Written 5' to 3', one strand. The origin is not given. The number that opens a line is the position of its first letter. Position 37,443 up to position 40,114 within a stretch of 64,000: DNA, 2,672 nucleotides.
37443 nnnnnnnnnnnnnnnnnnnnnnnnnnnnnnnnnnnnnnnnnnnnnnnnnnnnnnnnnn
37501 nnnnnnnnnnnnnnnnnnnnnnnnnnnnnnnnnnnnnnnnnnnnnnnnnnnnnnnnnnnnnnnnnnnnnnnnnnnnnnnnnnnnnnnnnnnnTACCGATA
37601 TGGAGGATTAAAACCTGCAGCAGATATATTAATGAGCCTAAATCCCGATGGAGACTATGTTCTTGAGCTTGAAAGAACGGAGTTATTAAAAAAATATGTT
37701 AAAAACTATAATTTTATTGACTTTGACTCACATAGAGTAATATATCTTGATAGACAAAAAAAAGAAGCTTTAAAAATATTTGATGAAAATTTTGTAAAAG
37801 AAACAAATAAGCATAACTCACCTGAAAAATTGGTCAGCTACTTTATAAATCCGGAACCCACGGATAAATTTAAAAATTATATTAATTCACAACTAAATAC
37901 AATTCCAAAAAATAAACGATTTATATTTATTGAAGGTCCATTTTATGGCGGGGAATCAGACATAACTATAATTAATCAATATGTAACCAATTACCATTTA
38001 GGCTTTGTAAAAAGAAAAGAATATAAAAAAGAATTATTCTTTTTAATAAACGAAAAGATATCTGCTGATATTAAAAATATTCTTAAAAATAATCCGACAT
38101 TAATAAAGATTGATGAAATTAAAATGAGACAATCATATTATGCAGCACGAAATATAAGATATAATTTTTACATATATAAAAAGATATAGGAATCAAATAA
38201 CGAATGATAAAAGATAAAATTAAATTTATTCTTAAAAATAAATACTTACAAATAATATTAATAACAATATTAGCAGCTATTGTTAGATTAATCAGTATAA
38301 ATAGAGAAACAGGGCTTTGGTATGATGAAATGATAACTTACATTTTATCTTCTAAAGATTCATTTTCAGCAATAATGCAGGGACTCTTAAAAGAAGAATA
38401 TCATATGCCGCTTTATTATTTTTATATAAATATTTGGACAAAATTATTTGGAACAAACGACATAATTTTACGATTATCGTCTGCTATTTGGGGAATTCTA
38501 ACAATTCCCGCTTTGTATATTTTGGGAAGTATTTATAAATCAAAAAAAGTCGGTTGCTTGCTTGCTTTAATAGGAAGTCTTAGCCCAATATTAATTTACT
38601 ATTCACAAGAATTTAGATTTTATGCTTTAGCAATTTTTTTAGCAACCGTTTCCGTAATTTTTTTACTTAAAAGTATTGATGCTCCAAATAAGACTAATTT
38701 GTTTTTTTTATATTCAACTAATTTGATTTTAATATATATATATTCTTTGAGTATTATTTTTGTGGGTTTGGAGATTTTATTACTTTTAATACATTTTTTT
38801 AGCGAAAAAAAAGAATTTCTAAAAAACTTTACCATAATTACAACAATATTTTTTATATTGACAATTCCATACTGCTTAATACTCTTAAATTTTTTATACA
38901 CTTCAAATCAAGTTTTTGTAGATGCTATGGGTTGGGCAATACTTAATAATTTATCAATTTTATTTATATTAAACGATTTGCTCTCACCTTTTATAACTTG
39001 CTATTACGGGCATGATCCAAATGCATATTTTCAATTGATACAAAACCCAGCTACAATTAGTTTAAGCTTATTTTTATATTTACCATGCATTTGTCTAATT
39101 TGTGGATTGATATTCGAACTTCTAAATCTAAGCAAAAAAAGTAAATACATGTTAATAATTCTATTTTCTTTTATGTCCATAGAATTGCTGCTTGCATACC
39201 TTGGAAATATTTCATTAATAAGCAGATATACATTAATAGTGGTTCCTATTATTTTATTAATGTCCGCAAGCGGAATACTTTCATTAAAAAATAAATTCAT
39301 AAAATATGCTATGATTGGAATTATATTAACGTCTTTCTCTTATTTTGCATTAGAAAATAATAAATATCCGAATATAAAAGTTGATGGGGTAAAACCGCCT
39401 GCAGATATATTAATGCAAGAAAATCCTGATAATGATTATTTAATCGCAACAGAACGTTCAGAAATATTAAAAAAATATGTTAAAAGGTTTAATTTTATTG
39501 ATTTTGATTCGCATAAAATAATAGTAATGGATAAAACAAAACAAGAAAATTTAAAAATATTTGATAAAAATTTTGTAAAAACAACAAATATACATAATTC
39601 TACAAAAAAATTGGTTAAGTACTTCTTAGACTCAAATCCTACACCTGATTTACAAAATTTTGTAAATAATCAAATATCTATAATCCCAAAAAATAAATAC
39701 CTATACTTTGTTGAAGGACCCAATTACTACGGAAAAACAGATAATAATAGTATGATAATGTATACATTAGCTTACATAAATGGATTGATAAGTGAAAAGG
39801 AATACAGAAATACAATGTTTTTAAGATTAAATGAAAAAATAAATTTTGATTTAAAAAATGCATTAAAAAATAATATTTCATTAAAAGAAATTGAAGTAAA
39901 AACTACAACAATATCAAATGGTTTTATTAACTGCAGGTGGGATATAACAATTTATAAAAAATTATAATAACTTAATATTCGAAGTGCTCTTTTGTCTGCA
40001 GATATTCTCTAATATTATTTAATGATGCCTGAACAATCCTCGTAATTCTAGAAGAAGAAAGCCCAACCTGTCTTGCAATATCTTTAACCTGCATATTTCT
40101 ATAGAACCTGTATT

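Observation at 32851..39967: Four back-to-back diverged GT-C (GT39/ArnT/PMT-like) glycosyltransferase paralogues sharing a private C-terminal domain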

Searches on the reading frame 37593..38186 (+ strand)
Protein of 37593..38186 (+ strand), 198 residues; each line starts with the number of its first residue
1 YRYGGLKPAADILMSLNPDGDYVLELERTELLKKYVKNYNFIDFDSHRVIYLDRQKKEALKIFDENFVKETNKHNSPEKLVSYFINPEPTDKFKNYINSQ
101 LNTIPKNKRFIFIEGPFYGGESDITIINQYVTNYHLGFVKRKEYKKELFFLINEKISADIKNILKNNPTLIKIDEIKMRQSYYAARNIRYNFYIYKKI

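Call 36: predict_structure(alignment_id=A4)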
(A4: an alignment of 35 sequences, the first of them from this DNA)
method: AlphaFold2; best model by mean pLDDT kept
length: 198 residues; sequences in the alignment: 35
mean_pLDDT: 93.0   pTM: 0.90
mean pLDDT of the five models: 93.0, 92.4, 91.9, 90.8, 90.3
residues with pLDDT >= 90: 165; 70-90: 31; 50-70: 2; < 50: 0
segments of 3 or more residues with pLDDT < 50: none
pLDDT, mean of each block of 10 residues (from residue 1): 84 97 94 95 91 83 95 92 95 98 98 92 90 96 94 96 98 95 80 98
secondary structure, 60 per line:
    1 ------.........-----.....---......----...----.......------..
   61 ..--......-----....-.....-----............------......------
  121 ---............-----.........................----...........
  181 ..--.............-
elements in order: H7-15 E21-25 H29-34 E39-41 H46-52 H59-62 H65-70 H76-79 H81-85 H91-102 E109-114 H124-135 H141-165 E170-182 E185-197
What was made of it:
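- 37593..38186 (+): C-terminal soluble domain of copy 3 (about residues 393-590). Equivalent segments in the other copies are about 34018-34611, 35815-36405 and 39374-39964. Stand-alone AF2 model: pLDDT 93.0, pTM 0.90, an alpha/beta domain ending in a long beta-hairpin (call 36).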

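Call 40: fold_search(model_id=the predicted structure, library=pdb)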
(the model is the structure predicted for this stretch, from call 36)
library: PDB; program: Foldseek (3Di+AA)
matches with E <= 10: 642; with E <= 0.001: 4
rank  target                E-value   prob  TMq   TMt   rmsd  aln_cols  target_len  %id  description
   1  3eey_I                5.9e-04  0.92  0.29  0.30  13.3       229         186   13  CRYSTAL STRUCTURE OF PUTATIVE RRNA-METHYLASE FROM Clostridium thermocellum (released 2008-09-16)
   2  3eey_G                7.6e-04  0.93  0.30  0.32  13.4       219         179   13  CRYSTAL STRUCTURE OF PUTATIVE RRNA-METHYLASE FROM Clostridium thermocellum (released 2008-09-16)
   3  3eey_B                7.6e-04  0.90  0.29  0.30  13.3       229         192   13  CRYSTAL STRUCTURE OF PUTATIVE RRNA-METHYLASE FROM Clostridium thermocellum (released 2008-09-16)
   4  3eey_C                8.6e-04  0.90  0.29  0.30  13.3       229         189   13  CRYSTAL STRUCTURE OF PUTATIVE RRNA-METHYLASE FROM Clostridium thermocellum (released 2008-09-16)
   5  3eey_A                1.0e-03  0.89  0.30  0.30  13.4       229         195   13  CRYSTAL STRUCTURE OF PUTATIVE RRNA-METHYLASE FROM Clostridium thermocellum (released 2008-09-16)
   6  8h27_B                1.0e-03  0.87  0.30  0.31  13.4       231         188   13  Crystal structure of MnmM from S. aureus complexed with SAM (2.04 A) (released 2023-01-25)
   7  3eey_F                1.1e-03  0.87  0.29  0.30  13.4       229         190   13  CRYSTAL STRUCTURE OF PUTATIVE RRNA-METHYLASE FROM Clostridium thermocellum (released 2008-09-16)
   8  8h1b_B                1.3e-03  0.85  0.30  0.30  13.9       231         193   12  Crystal structure of MnmM from S. aureus complexed with SAM and tRNA anti-codon stem loop (ASL) (1.55 A) (released 2023-01-25)
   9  5m58_A                1.5e-03  0.92  0.35  0.32  12.8       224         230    9  Crystal structure of CouO, a C-methyltransferase from Streptomyces rishiriensis (released 2017-02-15)
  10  5m58_B                1.6e-03  0.92  0.35  0.32  12.7       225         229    9  Crystal structure of CouO, a C-methyltransferase from Streptomyces rishiriensis (released 2017-02-15)
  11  8h26_A                2.3e-03  0.82  0.29  0.32  14.0       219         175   13  Crystal structure of MnmM from S. aureus complexed with SAH (1.50 A) (released 2023-01-18)
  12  3sm3                  3.2e-03  0.90  0.38  0.36  12.0       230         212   13  Crystal Structure of SAM-dependent methyltransferases Q8PUK2_METMA from Methanosarcina mazei. Northeast Structural Genom (released 2011-07-20)
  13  8h1b_A                3.6e-03  0.75  0.30  0.31  13.9       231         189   12  Crystal structure of MnmM from S. aureus complexed with SAM and tRNA anti-codon stem loop (ASL) (1.55 A) (released 2023-01-25)
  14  6ws1_B                4.9e-03  0.75  0.32  0.26  16.1       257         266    8  Crystal structure of human phenylethanolamine N-methyltransferase (PNMT) in complex with (2S)-2-amino-4-((((2R,5R)-5-( (released 2020-08-05)
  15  5mgz_A                5.2e-03  0.84  0.36  0.33  12.5       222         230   11  Streptomyces Spheroides NovO (8-demethylnovbiocic acid methyltransferase) with SAH (released 2017-01-18)
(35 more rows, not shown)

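Call 52: search_protein_representatives(alignment_id=A4)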
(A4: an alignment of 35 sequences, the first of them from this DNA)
Query: 35 sequences, 198 profile positions. Proteins with E-value up to 0.001 (for the whole library): 117; up to 1e-10: 63; up to 1e-30: 27. The best 117 are listed.
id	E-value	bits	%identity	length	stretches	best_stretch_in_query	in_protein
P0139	1.7e-67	242.9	-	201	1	2-198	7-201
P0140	5.8e-65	234.7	-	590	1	2-198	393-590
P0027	1.2e-59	217.3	-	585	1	1-198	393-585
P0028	1.2e-58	214.1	-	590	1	1-198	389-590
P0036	2.1e-57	210.0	-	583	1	1-198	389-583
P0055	4.7e-57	208.9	-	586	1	2-197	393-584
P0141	4.9e-55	202.3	-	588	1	4-198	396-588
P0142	1.0e-53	197.9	-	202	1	2-198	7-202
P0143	2.1e-53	197.0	-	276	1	2-197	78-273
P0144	5.1e-53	195.7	-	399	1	2-197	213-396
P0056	3.2e-52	193.1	-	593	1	2-198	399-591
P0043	3.5e-52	193.0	-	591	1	1-198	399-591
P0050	1.8e-51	190.6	-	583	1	1-198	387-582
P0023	5.6e-50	185.8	-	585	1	2-197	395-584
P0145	8.9e-50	185.1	-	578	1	2-197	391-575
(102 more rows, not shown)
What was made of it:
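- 37593..38186 (+): The profile finds 117 clusters among 1.84 billion representatives, always at the C-terminus of ~545-620-aa proteins or in fragments (call 52).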

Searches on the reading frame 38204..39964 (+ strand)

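Call 3: search_protein_families(library=pfam, proteins=[window:38204-39964:+], max_evalue=0.01)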
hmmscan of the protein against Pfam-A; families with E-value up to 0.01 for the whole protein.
window:38204-39964:+ (587 aa): 1 family
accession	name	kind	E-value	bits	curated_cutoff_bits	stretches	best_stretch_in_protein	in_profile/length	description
PF13231.12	PMT_2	-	1.6e-05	25.6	26.1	1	67-219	2-151/160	Dolichyl-phosphate-mannose-protein mannosyltransferase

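Call 4: search_protein_families(library=ncbifam, proteins=[window:38204-39964:+], max_evalue=0.01)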
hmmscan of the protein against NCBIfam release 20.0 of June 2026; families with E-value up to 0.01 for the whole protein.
window:38204-39964:+ (587 aa): 3 families
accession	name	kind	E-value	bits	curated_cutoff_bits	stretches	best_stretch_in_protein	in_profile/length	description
TIGR03663.1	TIGR03663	subfamily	1.1e-09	37.8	126.25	1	16-188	3-175/435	flippase activity-associated protein Agl23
NF052499.1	MnslTaseMT1671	equivalog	1.3e-08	33.8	900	1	12-226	24-238/523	mannosyltransferase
NF047440.1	LA3751_2_3_fam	subfamily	6.9e-05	21.8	200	1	71-381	85-380/460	LA_3751/LA_3752 family putative glycosyltransferase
